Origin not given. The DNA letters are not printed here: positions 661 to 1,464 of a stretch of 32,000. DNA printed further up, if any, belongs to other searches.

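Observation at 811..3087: IS1595-type transposase, an orphan protein and a TTG-started PIN nuclease packed into one strongly promoted operon: passenger-carrying IS or a new toxin/defence module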

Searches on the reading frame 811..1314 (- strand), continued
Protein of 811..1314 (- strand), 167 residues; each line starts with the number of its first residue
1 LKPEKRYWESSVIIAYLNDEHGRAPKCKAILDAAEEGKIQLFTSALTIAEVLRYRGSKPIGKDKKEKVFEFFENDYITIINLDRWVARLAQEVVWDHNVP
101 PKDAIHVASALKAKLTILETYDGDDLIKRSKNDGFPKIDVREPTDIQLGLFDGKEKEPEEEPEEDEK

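Call 106: fold_search(model_id=the predicted structure, library=pdb)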
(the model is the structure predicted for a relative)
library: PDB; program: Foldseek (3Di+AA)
matches with E <= 10: 975; with E <= 0.001: 30
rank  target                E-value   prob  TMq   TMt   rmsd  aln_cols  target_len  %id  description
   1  1w8i                  4.4e-06  1.00  0.52  0.55   4.1       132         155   23  The Structure of gene product af1683 from Archaeoglobus fulgidus. (released 2004-11-16)
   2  8wmm_G                6.9e-06  1.00  0.61  0.74   3.8       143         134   17  Structure of CbCas9-PcrIIC1 complex bound to 28-bp DNA substrate (20-nt complementary) (released 2024-06-05)
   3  5x3t_B                9.5e-06  1.00  0.62  0.74   3.6       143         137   16  VapBC from Mycobacterium tuberculosis (released 2017-06-07)
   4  5wz4_A                2.3e-05  1.00  0.57  0.71   4.0       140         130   17  Crystal structure of Mycobacterium tuberculosis VapC20 (Rv2549c), Sarcin-Ricin loop cleaving toxin (released 2017-10-25)
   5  5wzf_A                3.0e-05  1.00  0.56  0.70   4.2       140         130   16  Crystal structure of Mycobacterium tuberculosis VapC20 (Rv2549c), Sarcin-Ricin loop cleaving toxin (released 2017-10-25)
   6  5wzf_B                3.9e-05  1.00  0.58  0.71   3.9       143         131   17  Crystal structure of Mycobacterium tuberculosis VapC20 (Rv2549c), Sarcin-Ricin loop cleaving toxin (released 2017-10-25)
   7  6sd6_D                3.9e-05  1.00  0.57  0.70   4.1       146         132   14  Structure of VapBC from Shigella sonnei (released 2020-08-26)
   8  7by2_B                4.4e-05  1.00  0.56  0.75   4.0       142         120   22  Toxin-antitoxin complex from Klebsiella pneumoniae (released 2021-04-28)
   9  3zvk_A                6.9e-05  1.00  0.58  0.70   4.1       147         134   15  Crystal structure of VapBC2 from Rickettsia felis bound to a DNA fragment from their promoter (released 2011-12-14)
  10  3tnd_A                7.4e-05  1.00  0.58  0.70   4.1       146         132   15  Crystal structure of Shigella flexneri VapBC toxin-antitoxin complex (released 2011-11-02)
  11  7vwo_A                8.4e-05  1.00  0.63  0.73   3.1       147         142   13  TA complex from Mycobacterium tuberculosis (released 2022-11-16)
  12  7by3_B                1.2e-04  1.00  0.56  0.74   3.7       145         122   20  Toxin-antitoxin complex from klebsiella pneumoniae (released 2021-04-28)
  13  2bsq_B                1.5e-04  1.00  0.54  0.62   4.0       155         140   18  FitAB bound to DNA (released 2006-08-24)
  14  1y82_A                1.7e-04  1.00  0.56  0.63   4.3       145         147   19  Conserved hypothetical protein Pfu-367848-001 from Pyrococcus furiosus (released 2005-01-25)
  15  3zvk_B                1.8e-04  1.00  0.57  0.70   3.9       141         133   15  Crystal structure of VapBC2 from Rickettsia felis bound to a DNA fragment from their promoter (released 2011-12-14)
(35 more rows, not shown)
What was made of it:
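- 811..1314 (-): VapC-like PIN nuclease (167 aa, TTG start overlapping the X stop as TTGA). Acidic residues E9, E50, D103, D122. Disordered acidic C-terminal tail. Best PDB fold matches are VapC toxins, with target-normalised TM-score 0.7-0.75 (call 106).
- On VapBC-type type II toxin-antitoxin: Foldseek top PDB hits are dominated by VapC and FitB toxins, with target-normalised TM-score 0.7-0.75 (call 106).
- The PIN fold matches VapC RNase toxins rather than FEN-type DNA nucleases (call 106).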
